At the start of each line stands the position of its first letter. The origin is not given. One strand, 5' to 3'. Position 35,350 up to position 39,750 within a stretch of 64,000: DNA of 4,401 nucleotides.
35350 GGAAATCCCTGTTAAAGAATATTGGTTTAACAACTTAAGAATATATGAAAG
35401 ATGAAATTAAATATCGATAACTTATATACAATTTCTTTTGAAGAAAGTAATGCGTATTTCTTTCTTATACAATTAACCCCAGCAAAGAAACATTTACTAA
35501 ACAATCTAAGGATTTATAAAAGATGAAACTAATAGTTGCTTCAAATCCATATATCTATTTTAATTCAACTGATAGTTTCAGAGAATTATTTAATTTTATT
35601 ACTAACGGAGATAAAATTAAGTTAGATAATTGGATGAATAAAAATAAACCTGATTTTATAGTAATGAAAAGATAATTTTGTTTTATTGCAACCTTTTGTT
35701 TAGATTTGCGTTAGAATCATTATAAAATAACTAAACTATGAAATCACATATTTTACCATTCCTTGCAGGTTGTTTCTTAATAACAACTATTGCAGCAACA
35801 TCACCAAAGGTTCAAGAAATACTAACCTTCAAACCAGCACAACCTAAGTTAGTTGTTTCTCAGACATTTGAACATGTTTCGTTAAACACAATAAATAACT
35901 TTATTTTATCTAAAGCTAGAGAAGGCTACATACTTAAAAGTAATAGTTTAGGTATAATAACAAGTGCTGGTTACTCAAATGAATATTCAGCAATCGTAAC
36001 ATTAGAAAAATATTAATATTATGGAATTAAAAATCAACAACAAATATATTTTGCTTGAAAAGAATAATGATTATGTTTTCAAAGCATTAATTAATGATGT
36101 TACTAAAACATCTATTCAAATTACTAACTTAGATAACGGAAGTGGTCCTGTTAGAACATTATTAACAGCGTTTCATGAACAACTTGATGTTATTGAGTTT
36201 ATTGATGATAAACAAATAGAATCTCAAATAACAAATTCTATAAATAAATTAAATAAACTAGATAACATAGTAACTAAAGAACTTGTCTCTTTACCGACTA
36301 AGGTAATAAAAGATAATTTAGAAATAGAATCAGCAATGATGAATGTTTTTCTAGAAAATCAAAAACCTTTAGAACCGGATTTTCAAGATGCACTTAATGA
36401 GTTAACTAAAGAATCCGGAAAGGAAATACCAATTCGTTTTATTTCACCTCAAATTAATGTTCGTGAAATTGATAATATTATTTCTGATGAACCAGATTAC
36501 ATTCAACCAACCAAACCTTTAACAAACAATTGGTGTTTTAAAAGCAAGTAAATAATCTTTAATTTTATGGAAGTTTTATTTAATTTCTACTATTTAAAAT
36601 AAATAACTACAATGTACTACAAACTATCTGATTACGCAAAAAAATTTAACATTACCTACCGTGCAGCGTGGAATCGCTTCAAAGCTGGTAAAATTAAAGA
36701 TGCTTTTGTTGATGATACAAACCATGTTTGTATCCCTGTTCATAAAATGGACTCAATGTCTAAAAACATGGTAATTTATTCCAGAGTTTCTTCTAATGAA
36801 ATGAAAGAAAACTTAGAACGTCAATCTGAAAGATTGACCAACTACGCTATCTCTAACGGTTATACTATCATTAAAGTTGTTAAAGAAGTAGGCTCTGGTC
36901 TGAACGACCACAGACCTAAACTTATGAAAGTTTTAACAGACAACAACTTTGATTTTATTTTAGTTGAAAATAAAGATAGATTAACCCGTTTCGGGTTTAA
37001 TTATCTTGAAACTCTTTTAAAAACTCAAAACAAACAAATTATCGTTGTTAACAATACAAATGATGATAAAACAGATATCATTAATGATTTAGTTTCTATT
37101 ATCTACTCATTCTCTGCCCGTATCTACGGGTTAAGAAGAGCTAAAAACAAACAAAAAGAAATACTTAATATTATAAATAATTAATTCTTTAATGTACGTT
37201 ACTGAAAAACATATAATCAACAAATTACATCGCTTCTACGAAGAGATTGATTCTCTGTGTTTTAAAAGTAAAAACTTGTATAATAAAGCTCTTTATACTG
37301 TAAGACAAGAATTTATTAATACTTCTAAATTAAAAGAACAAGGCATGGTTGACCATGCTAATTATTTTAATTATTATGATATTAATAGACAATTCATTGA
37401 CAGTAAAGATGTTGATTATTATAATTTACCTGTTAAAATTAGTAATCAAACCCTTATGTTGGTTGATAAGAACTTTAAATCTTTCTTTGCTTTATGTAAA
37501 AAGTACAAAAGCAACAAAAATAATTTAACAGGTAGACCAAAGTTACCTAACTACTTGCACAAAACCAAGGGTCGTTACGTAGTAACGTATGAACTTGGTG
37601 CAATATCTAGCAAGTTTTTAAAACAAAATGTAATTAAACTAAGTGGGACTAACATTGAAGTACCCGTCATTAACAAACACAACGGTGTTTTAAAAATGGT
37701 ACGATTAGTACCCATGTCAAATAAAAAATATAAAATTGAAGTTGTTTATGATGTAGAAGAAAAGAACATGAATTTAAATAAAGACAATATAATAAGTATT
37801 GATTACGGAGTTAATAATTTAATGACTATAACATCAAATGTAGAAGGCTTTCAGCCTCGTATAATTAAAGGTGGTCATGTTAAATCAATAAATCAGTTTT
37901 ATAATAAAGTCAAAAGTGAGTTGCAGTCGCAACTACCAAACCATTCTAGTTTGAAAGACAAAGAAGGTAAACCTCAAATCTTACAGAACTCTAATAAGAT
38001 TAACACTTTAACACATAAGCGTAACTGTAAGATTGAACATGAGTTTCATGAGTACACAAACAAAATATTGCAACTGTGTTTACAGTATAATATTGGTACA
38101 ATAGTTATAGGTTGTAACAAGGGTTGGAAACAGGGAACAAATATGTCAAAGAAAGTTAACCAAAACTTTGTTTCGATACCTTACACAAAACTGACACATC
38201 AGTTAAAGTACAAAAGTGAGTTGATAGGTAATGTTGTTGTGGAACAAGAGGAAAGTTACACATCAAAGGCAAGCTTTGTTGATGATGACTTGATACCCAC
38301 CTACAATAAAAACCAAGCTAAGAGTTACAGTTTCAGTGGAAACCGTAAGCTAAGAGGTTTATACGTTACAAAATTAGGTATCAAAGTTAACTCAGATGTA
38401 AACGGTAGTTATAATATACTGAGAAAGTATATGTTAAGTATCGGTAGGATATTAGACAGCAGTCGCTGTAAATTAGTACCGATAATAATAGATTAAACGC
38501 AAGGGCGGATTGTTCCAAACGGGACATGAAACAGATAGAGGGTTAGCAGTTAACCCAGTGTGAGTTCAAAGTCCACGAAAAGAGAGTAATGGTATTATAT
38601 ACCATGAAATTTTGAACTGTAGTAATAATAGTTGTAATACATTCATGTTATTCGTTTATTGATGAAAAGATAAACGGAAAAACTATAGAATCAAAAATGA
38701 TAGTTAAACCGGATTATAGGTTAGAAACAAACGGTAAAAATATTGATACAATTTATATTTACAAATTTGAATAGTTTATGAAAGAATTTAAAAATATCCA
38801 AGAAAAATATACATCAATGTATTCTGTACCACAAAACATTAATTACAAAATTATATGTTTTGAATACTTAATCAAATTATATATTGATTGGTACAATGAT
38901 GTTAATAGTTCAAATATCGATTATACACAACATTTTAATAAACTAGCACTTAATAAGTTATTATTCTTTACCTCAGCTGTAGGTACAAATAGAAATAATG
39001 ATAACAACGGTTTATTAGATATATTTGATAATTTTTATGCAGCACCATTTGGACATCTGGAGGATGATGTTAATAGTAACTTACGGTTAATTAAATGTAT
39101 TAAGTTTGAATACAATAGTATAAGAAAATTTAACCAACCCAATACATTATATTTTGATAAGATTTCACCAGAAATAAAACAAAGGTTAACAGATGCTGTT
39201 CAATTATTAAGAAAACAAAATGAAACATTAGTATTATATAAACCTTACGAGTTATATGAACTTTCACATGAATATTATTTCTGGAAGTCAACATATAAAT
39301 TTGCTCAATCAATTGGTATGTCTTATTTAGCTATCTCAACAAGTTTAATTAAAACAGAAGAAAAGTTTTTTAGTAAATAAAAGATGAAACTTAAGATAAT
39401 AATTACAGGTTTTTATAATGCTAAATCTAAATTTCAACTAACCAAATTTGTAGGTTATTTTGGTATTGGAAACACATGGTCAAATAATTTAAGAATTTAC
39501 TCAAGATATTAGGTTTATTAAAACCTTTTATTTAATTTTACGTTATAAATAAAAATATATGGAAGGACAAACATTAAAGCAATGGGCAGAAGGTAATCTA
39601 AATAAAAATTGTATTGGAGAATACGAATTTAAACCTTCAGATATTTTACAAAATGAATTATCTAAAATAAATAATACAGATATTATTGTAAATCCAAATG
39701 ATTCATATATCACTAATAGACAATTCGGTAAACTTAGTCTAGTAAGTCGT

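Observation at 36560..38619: IS607-type element (tnpA serine recombinase + tnpB) in a phage, with a TnpB lacking the zinc-finger cysteines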

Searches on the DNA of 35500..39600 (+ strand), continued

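Call 105: search_with_rna_model(model_id=R1, sources=[L044, L045, L046, L047, L048, L049, L050, L051, L052, L053, L054, L055, L056, L057, L058, L059, L060, L061, L062, L063, L064, L065, L066, L067, L068, L069, L070, L071, L072, L073, L074, L075, L076, L077, L078, L079, L080, L081, L082, L083, L084, L085, L086, L087, L088, L089, L090, L091, L092, L093, L094, L095, L096, L097, L098, L099, L100, L101, L102, L103, L104, L105, L106, L107, L108, L109, L110, L111, L112, L113, L114, L115, L116, L117, L118, L119, L120, L121, L122, L123, L001, L002, L005, L006, L008, L009], max_evalue=1, show_alignments=2)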
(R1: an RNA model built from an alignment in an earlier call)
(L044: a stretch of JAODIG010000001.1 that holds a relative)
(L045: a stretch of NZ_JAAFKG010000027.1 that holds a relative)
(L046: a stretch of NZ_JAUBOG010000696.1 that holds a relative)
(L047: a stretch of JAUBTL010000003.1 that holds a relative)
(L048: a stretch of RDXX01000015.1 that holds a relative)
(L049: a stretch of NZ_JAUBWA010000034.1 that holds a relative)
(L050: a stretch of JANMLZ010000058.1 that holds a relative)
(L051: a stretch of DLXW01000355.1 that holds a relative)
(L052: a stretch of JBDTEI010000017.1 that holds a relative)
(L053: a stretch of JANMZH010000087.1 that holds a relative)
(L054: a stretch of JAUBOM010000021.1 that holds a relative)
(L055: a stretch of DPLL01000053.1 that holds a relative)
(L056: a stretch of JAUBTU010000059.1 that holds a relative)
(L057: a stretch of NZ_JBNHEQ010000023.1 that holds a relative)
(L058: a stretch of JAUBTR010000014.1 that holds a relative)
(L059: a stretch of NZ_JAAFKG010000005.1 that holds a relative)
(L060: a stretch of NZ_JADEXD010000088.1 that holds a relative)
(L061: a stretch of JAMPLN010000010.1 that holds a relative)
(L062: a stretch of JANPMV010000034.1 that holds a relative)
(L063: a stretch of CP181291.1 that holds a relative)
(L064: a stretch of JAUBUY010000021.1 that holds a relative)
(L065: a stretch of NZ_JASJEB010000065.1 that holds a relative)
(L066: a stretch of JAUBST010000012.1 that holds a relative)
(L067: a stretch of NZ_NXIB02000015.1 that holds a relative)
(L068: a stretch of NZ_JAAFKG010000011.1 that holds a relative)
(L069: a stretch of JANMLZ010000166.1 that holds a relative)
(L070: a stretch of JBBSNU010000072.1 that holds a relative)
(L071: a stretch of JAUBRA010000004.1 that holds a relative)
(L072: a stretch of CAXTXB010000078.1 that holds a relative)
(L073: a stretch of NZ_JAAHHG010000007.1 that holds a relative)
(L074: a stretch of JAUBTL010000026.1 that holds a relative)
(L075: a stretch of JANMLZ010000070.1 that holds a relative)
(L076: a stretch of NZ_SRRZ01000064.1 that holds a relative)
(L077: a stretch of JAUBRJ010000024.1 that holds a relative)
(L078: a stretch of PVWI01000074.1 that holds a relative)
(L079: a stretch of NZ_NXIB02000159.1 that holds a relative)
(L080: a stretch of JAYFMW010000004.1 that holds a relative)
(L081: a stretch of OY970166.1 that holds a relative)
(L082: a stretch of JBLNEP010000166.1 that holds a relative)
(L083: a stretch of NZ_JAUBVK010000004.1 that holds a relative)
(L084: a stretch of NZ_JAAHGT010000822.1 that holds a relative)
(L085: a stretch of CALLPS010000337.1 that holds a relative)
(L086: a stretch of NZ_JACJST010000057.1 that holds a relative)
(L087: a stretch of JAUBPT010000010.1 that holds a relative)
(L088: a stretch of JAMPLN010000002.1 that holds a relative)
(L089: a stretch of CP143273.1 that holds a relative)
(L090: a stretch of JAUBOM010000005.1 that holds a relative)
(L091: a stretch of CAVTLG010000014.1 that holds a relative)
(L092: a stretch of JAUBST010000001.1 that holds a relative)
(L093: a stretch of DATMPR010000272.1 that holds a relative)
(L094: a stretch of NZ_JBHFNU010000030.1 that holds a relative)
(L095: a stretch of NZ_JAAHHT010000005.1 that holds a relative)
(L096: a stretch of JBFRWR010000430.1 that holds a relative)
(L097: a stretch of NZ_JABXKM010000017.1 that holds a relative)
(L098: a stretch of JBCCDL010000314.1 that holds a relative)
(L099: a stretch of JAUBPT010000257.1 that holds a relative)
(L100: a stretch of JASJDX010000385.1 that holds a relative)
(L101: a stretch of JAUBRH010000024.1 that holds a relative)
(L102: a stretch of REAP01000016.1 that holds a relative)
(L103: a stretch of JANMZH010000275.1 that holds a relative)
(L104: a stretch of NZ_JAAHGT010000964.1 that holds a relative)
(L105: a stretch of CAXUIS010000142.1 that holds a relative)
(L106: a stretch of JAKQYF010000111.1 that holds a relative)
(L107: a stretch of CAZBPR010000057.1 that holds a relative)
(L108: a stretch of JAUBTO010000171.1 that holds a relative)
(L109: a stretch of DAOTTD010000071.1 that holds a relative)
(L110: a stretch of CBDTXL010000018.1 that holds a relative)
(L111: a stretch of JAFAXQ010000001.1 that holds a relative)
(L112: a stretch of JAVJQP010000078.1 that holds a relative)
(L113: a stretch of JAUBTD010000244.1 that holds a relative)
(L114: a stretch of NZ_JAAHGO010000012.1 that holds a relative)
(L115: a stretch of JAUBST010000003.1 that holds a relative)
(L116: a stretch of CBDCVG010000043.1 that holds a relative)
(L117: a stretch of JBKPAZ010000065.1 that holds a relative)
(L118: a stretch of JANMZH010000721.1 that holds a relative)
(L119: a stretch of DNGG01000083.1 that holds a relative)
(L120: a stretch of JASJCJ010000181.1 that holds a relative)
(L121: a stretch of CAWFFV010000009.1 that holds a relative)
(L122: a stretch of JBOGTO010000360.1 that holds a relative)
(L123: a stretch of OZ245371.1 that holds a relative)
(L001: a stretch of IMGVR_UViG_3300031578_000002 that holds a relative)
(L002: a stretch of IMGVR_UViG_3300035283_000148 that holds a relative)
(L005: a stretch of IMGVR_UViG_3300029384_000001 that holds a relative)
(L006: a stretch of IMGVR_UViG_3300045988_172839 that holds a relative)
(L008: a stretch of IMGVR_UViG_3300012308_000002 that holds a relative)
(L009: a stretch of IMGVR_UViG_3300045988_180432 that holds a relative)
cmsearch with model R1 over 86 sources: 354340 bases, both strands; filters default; matches with E-value up to 1: 10.
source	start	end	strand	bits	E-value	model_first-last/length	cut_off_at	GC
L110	2604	2753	+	35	0.0015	1-124/124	no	0.4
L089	2632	2759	+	31.4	0.0076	1-124/124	no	0.38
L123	2622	2747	+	28.3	0.029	1-124/124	no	0.37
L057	2634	2763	+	25.8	0.09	1-124/124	no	0.35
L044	2646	2764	+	25.4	0.11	1-124/124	no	0.42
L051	1361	1478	+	24.7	0.15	1-124/124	no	0.36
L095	2631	2762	+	24.6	0.16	1-124/124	no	0.33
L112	2640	2753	+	23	0.31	1-124/124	no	0.43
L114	2693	2822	+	21.2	0.71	1-124/124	no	0.35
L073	2634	2763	+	20.9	0.82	1-124/124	no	0.34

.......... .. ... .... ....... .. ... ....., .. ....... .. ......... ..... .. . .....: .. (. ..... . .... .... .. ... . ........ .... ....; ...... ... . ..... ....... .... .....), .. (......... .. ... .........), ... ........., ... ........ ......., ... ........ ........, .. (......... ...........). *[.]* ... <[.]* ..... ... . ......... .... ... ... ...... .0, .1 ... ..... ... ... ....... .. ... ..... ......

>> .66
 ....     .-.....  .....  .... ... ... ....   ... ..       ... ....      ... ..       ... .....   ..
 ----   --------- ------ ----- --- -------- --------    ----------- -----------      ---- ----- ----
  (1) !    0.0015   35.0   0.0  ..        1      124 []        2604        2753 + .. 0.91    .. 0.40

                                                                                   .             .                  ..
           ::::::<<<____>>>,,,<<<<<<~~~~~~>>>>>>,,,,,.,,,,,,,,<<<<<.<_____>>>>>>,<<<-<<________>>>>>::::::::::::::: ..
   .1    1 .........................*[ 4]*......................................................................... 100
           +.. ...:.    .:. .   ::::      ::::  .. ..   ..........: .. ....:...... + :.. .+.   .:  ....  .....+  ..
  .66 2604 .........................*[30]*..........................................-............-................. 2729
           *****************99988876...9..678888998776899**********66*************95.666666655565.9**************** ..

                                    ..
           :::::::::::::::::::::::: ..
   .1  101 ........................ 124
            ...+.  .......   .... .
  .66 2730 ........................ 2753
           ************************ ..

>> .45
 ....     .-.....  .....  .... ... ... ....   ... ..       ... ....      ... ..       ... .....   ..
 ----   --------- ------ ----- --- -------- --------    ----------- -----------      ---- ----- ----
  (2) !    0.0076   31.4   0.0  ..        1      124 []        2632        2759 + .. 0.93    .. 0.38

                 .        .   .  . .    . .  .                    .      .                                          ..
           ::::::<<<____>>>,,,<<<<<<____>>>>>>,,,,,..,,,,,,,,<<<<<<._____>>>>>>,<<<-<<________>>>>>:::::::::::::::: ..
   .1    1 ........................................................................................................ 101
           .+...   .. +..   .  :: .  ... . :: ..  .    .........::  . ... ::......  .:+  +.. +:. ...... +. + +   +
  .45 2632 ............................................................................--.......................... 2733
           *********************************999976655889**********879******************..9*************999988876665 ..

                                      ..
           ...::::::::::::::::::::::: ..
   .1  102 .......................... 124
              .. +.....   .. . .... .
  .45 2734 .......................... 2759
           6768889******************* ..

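Call 106: search_with_rna_model(model_id=R1, sources=[window, L011, L013, L014, L015, L016, L017, L018, L033, L034, L036, L039, L026, L110, L089, L123, L057, L044, L051, L095, L112, L114, L073], max_evalue=1, make_alignment=true)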
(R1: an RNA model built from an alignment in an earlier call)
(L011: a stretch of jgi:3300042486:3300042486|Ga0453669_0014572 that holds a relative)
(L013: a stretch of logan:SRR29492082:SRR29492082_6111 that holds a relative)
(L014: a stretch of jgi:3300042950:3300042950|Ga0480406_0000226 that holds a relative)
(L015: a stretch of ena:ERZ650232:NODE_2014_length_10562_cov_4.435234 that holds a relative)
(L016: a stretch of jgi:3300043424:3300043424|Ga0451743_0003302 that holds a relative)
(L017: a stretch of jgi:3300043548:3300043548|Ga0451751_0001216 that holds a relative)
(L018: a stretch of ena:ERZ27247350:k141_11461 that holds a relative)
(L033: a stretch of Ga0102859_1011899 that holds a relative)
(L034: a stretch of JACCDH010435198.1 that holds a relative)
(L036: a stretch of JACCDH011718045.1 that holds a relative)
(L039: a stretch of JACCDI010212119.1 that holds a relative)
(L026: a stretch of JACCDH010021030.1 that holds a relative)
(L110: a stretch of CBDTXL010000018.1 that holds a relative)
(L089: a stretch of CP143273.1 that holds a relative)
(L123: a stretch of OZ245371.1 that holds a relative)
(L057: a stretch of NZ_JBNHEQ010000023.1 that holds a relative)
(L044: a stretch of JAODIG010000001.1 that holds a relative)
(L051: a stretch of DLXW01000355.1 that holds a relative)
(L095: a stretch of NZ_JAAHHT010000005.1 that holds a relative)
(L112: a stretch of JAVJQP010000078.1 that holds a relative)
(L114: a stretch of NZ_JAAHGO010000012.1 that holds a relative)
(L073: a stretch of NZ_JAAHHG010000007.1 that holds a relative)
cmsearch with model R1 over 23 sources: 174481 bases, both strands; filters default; matches with E-value up to 1: 24.
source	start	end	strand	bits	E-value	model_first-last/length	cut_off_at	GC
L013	1901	2024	+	144.7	4.4e-25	1-124/124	no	0.36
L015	3095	3218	+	140.6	2.8e-24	1-124/124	no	0.38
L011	2091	2219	+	135.6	2.5e-23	1-124/124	no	0.38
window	42133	42261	-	135.1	3.1e-23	1-124/124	no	0.39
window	38492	38620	+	134.5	4.2e-23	1-124/124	no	0.4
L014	3796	3919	+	132.7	9.4e-23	1-124/124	no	0.37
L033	1788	1905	-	127.8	8.1e-22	1-124/124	no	0.39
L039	12051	12159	-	99.4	2.6e-16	1-124/124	no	0.33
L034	1319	1428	+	97.2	6.9e-16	1-124/124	no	0.34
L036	242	350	+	94.8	2e-15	1-124/124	no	0.32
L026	3617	3725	-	91.6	8.4e-15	1-124/124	no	0.34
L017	1673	1781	+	91.4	9.2e-15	1-124/124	no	0.33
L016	3060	3169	+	91.1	1e-14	1-124/124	no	0.33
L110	2604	2753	+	35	0.00073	1-124/124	no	0.4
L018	3718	3829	+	34.8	0.00082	1-124/124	no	0.29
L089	2632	2759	+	31.4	0.0037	1-124/124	no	0.38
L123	2622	2747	+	28.3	0.014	1-124/124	no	0.37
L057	2634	2763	+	25.8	0.044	1-124/124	no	0.35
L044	2646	2764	+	25.4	0.054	1-124/124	no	0.42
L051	1361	1478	+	24.7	0.074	1-124/124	no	0.36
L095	2631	2762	+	24.6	0.077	1-124/124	no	0.33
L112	2640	2753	+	23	0.15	1-124/124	no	0.43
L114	2693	2822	+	21.2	0.35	1-124/124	no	0.35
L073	2634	2763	+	20.9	0.4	1-124/124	no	0.34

Alignment A8: 24 matches aligned to the model, 181 columns, each read 5' to 3' on its own strand. Consensus structure (alignment columns), stored with it:
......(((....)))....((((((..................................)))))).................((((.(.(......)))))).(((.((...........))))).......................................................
